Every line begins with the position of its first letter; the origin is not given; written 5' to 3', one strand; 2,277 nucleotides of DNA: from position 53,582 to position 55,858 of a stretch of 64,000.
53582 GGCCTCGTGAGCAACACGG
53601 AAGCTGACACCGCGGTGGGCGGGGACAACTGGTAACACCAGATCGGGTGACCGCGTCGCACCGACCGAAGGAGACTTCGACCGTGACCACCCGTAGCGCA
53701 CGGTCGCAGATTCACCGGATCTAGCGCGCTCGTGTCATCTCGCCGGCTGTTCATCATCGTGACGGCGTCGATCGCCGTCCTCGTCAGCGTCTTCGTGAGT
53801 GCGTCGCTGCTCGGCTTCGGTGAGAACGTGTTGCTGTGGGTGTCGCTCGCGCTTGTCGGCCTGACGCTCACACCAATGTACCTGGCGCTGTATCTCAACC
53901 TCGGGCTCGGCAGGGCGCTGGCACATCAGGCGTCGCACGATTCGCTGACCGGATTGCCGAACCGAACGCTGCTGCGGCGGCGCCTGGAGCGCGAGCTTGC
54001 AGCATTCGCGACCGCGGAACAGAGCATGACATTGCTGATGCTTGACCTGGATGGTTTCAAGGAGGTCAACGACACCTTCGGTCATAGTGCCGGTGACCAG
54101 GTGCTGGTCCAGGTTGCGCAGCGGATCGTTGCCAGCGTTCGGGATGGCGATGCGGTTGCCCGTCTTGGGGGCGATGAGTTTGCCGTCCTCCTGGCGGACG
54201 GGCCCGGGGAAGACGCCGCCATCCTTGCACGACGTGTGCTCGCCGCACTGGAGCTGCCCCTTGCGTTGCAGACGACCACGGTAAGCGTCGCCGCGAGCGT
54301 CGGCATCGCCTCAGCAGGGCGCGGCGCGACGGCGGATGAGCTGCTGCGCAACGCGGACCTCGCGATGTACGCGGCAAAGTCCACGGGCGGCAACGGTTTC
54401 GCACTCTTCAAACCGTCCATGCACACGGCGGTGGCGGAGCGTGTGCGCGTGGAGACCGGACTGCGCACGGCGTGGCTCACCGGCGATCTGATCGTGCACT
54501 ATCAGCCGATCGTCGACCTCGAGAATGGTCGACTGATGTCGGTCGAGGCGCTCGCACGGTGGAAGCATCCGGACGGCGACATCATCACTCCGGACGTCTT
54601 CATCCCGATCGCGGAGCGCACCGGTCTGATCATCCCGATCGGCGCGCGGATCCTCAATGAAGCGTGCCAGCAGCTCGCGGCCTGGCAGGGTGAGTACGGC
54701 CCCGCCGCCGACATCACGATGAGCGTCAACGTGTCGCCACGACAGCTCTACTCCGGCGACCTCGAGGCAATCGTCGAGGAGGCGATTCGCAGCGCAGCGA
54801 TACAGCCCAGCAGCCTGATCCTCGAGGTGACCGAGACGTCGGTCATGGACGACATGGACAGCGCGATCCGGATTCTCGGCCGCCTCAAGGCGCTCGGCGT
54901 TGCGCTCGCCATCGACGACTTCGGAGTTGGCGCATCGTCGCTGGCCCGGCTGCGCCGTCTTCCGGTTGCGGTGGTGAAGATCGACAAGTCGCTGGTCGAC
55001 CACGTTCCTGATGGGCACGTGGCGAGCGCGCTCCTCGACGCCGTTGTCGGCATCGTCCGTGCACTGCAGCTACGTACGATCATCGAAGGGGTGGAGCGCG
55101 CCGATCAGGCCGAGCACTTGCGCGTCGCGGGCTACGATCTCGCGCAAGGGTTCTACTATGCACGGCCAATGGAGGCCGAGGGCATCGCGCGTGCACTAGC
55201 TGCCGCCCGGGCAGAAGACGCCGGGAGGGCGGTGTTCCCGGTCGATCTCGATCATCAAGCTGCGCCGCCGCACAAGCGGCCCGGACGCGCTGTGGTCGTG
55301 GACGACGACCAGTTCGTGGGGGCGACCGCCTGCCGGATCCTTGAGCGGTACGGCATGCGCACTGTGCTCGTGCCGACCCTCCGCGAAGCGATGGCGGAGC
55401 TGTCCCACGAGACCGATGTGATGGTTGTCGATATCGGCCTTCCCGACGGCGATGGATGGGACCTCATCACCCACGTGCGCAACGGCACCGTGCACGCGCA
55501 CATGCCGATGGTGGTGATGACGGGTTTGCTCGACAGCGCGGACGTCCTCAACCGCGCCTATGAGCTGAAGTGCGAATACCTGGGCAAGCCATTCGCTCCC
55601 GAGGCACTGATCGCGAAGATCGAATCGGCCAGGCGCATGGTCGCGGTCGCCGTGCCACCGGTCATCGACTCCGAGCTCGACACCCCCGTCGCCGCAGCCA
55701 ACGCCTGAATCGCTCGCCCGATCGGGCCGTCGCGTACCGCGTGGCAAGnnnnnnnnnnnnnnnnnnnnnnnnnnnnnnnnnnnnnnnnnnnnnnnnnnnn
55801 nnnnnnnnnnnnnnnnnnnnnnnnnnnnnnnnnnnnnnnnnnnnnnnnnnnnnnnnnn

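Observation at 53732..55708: Unusual TM-GGDEF-EAL-REC architecture (receiver domain at the C-terminus)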

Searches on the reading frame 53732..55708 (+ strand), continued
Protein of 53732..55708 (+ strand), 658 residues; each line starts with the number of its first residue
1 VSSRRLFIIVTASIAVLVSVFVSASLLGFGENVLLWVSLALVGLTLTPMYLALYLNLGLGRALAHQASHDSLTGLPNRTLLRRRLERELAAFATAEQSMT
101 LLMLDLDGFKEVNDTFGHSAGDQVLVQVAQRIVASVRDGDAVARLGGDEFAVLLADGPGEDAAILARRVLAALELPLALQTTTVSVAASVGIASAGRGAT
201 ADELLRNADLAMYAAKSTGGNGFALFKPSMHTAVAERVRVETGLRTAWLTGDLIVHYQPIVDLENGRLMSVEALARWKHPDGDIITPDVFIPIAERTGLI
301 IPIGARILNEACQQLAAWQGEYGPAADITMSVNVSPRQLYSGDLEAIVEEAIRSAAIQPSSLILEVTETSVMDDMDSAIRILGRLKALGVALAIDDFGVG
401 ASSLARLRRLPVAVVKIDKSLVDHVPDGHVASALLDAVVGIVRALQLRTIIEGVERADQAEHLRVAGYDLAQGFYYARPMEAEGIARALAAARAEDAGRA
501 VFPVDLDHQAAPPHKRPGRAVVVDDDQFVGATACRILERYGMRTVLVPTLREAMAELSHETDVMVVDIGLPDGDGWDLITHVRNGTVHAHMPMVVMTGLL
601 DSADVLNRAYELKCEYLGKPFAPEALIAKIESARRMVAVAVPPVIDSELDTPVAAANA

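Call 57: find_homologous_proteins(query=L003:8001-8960:+, max_evalue=0.001)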
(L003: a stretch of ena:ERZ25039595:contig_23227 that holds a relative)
Query L003:8001-8960:+ (320 aa): 4 proteins with E <= 0.001 among 8000 candidates.
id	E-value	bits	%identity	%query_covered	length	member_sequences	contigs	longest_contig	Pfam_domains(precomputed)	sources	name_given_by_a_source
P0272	1.6e-109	384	65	89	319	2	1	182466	-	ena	-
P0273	1.0e-95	339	52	100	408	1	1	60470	PF00990.27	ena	-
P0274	5.4e-89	317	60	85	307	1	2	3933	-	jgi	jgi:diguanylate cyclase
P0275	1.9e-43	167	51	64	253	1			-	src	-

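Call 67: find_encoding_contigs(protein=P0053, flank=3000, max_places=1)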
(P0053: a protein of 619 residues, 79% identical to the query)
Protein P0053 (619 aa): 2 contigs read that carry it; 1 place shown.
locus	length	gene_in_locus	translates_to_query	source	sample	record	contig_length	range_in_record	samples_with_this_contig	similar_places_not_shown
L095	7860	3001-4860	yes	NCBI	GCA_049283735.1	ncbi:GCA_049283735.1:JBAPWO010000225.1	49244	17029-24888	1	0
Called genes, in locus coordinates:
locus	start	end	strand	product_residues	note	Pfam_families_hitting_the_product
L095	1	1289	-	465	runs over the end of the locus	PF01565:FAD_binding_4, PF02913:FAD-oxidase_C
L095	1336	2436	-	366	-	PF00266:Aminotran_5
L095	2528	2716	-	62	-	-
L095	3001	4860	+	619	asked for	PF00990:GGDEF, PF00563:EAL, PF00072:Response_reg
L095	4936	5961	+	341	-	PF00296:Bac_luciferase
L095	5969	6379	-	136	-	PF01243:PNPOx_N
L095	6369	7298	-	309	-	PF01933:CofD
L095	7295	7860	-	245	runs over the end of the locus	PF01996:F420_ligase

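Call 70: predict_structure(alignment_id=A5)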
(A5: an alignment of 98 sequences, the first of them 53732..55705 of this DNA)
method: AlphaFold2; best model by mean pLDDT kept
length: 658 residues; sequences in the alignment: 98
mean_pLDDT: 85.8   pTM: 0.64
mean pLDDT of the five models: 85.8, 82.5, 82.3, 81.8, 81.2
residues with pLDDT >= 90: 351; 70-90: 242; 50-70: 30; < 50: 35
segments of 3 or more residues with pLDDT < 50: 69-72, 507-515, 640-658
pLDDT, mean of each block of 10 residues (from residue 1): 64 74 69 78 82 78 55 70 93 89 95 88 94 94 92 84 95 93 93 94 94 91 95 84 87 94 93 93 86 91 96 97 89 96 97 97 94 92 98 88 78 91 76 87 91 83 87 87 92 82 58 62 96 93 96 95 96 95 92 90 80 91 85 79 33 33
secondary structure, 60 per line:
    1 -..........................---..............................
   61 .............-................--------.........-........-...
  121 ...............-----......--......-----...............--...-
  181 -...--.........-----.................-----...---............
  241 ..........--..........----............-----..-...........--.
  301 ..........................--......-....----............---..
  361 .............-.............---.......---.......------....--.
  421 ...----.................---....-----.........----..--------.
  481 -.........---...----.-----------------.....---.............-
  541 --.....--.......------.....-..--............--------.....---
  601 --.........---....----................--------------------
elements in order: H2-27 H31-73 H75-90 E99-107 H109-116 H118-135 E141-146 E149-154 H160-174 E177-179 E182-184 E187-195 H201-217 E223-225 H229-250 E253-262 E267-278 H287-297 H300-326 E329-334 H336-339 H344-355 E362-367 H368-373 H375-387 E391-397 H401-407 E414-417 H420-423 H428-444 E448-451 H457-465 H482-490 E519-523 H527-539 E543-547 H550-556 E563-567 H575-584 E593-597 H603-611 E615-618 H623-638

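Call 73: fold_search(model_id=the predicted structure, library=pdb)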
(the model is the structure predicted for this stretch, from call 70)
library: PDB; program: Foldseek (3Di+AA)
matches with E <= 10: 1905; with E <= 0.001: 664
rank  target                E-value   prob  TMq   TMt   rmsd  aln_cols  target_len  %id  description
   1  5m3c_B                9.1e-41  1.00  0.53  0.78   4.5       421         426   41  Structure of the hybrid domain (GGDEF-EAL) of PA0575 from Pseudomonas aeruginosa PAO1 at 2.8 Ang. with GTP and Ca2+ bo (released 2017-12-20)
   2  4rnf                  5.0e-40  1.00  0.41  0.62  13.2       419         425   39  PaMorA tandem diguanylate cyclase - mutant phosphodiesterase, apo form (released 2014-11-19)
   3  5m3c_A                3.1e-39  1.00  0.49  0.71   5.5       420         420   41  Structure of the hybrid domain (GGDEF-EAL) of PA0575 from Pseudomonas aeruginosa PAO1 at 2.8 Ang. with GTP and Ca2+ bo (released 2017-12-20)
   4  4rnh                  9.1e-39  1.00  0.40  0.59  13.3       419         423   39  PaMorA tandem diguanylate cyclase - phosphodiesterase, c-di-GMP complex (released 2014-11-19)
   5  5xgb                  5.7e-36  1.00  0.38  0.45  15.8       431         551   34  Crystal structure of the PAS-GGDEF-EAL domain of PA0861 from Pseudomonas aeruginosa (released 2017-12-20)
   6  5xge                  2.7e-35  1.00  0.38  0.45  15.9       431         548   34  Crystal structure of the PAS-GGDEF-EAL domain of PA0861 from Pseudomonas aeruginosa in complex with cyclic di-GMP (released 2017-12-20)
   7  5xgd                  1.1e-34  1.00  0.38  0.45  15.8       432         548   34  Crystal structure of the PAS-GGDEF-EAL domain of PA0861 from Pseudomonas aeruginosa in complex with GTP (released 2017-12-20)
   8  9cmf_A                2.7e-33  1.00  0.42  0.35  13.1       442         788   31  Substrate bound DosP (released 2024-11-20)
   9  9bkv_A                1.2e-32  1.00  0.41  0.34  11.1       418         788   31  DosP R97A bent form (released 2024-11-20)
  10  9ce0_B                2.7e-31  1.00  0.41  0.35  11.1       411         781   32  DosP Apo Bent form (released 2024-11-20)
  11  9bkv_B                5.3e-31  1.00  0.41  0.35  12.4       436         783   32  DosP R97A bent form (released 2024-11-20)
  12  9bgv_A                7.8e-30  1.00  0.39  0.34  12.8       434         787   32  DosP R97A straight form (released 2024-11-20)
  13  9cdr_A                5.9e-28  1.00  0.40  0.34  13.4       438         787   31  DosP Apo straight form (released 2024-11-20)
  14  4rnj_A                2.1e-25  1.00  0.37  0.92   2.0       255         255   40  PaMorA phosphodiesterase domain, apo form (released 2014-11-19)
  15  4rni_A                5.8e-25  1.00  0.36  0.90   2.3       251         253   39  PaMorA dimeric phosphodiesterase. apo form (released 2014-11-19)
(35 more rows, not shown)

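Call 92: predict_structure(alignment_id=A7)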
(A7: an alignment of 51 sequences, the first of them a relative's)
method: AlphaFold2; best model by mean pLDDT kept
length: 319 residues; sequences in the alignment: 51
mean_pLDDT: 82.9   pTM: 0.77
mean pLDDT of the five models: 82.9, 81.0, 80.0, 78.7, 78.2
residues with pLDDT >= 90: 129; 70-90: 123; 50-70: 59; < 50: 8
segments of 3 or more residues with pLDDT < 50: 314-319
pLDDT, mean of each block of 10 residues (from residue 1): 94 95 88 88 96 98 95 96 83 71 91 92 88 85 76 79 87 91 86 95 93 85 80 97 91 61 68 75 68 59 53 48
secondary structure, 60 per line:
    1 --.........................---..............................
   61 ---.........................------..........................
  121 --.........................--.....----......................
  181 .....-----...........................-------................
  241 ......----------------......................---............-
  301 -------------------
elements in order: H3-27 H31-60 H64-88 H95-120 H123-147 H150-154 H159-185 H191-217 H225-246 H263-284 H288-299

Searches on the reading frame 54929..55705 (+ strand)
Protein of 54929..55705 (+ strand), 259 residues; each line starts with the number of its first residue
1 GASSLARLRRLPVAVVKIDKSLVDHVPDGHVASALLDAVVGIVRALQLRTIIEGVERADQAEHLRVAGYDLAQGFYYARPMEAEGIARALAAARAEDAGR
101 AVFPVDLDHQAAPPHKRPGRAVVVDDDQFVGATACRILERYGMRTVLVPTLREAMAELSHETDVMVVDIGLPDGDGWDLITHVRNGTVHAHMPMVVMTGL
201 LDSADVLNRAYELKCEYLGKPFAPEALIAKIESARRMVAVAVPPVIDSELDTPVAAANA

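Call 43: search_protein_representatives(protein=window:54929-55705:+)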
Query: 259 residues. Proteins with E-value up to 0.001 (for the whole library): 143017; up to 1e-10: 6457; up to 1e-30: 9. The best 150 are listed.
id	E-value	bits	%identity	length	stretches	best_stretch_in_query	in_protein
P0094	3.5e-76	272.3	57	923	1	1-238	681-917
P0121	9.9e-64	231.6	52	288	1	1-242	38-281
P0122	2.4e-62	227.1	49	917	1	1-240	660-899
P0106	1.7e-58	214.4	50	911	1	1-238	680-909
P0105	3.4e-58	213.5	51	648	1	1-236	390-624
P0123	1.1e-48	182.3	92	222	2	1-79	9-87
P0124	5.3e-45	170.2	56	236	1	1-191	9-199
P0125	2.9e-43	164.5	68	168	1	103-220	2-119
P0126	9.8e-32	126.8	62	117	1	144-239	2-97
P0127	4.5e-30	121.3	32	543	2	1-243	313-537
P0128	1.3e-29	119.9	31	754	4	113-230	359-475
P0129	5.2e-28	114.6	29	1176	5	115-237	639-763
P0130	1.0e-26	110.4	34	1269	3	1-86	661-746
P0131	2.8e-26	108.9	33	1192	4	111-234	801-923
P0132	4.5e-26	108.3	29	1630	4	1-83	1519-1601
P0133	5.3e-26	108.0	36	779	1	1-242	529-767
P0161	4.3e-22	95.2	36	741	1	1-238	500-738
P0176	1.8e-21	93.2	35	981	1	1-236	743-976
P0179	2.1e-21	93.0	34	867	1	1-237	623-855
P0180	3.7e-21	92.2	33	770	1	1-237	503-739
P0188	9.9e-21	90.8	33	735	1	1-243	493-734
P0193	1.2e-20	90.5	35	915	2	1-243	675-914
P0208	4.6e-20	88.6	32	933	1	1-236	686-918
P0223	1.3e-19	87.1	33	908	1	1-234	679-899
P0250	3.9e-19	85.6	35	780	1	1-234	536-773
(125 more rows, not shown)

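Call 46: list_cluster_members(proteins=[P0133, P0161, P0176, P0179, P0180, P0188, P0193, P0208, P0223, P0250])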
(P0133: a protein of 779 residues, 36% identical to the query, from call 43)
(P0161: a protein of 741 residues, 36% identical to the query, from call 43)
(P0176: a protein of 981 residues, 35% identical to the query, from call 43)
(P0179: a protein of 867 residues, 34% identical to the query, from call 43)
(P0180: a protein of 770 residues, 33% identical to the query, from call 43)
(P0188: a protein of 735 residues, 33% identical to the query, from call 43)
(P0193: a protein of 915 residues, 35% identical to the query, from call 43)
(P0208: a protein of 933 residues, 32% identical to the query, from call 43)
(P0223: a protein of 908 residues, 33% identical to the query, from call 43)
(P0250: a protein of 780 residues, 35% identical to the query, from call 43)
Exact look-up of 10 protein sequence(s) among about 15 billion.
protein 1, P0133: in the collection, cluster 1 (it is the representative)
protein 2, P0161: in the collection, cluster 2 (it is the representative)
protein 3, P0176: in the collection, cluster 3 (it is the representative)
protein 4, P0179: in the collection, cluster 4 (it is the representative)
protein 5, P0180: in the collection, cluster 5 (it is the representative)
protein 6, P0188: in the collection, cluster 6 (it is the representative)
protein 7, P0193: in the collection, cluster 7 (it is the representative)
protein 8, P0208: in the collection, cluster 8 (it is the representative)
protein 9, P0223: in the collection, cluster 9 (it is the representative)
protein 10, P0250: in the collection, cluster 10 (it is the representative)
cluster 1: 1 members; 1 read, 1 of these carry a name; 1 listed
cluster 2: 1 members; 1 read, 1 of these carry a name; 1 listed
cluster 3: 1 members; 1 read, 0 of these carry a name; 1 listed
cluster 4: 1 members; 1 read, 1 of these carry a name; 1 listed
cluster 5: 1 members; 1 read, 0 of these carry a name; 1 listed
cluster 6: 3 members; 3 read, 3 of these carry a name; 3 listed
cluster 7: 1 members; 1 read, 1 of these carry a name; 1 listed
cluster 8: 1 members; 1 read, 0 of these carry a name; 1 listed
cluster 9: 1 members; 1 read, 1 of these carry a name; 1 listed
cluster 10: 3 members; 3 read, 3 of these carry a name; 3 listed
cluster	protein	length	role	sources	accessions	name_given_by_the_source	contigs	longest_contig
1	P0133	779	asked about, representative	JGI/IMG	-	diguanylate cyclase (GGDEF)-like protein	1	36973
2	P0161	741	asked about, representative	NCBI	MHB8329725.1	MAG: EAL domain-containing protein [Acidimicrobiales bacterium]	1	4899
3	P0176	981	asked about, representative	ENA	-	-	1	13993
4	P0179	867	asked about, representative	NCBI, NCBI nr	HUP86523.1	MAG TPA: EAL domain-containing protein [Acidimicrobiales bacterium] | EAL domain-containing protein [Acidimicrobiales bacterium]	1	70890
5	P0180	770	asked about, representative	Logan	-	-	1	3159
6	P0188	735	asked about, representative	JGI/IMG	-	diguanylate cyclase (GGDEF)-like protein/PAS domain S-box-containing protein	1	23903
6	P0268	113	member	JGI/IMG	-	DNA-binding response OmpR family regulator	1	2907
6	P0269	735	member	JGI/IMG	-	diguanylate cyclase (GGDEF)-like protein/PAS domain S-box-containing protein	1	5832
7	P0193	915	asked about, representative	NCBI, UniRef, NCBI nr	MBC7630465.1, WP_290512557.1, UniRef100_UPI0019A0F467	EAL domain-containing protein [Aeromicrobium sp.] | EAL domain-containing protein n=1 Tax=Aeromicrobium sp. TaxID=1871063 RepID=UPI0019A0F467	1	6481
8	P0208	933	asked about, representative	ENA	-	-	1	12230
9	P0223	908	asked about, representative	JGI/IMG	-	diguanylate cyclase (GGDEF)-like protein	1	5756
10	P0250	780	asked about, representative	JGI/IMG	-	diguanylate cyclase (GGDEF)-like protein/PAS domain S-box-containing protein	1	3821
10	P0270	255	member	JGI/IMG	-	CheY-like chemotaxis protein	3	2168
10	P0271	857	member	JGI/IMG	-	diguanylate cyclase (GGDEF)-like protein/PAS domain S-box-containing protein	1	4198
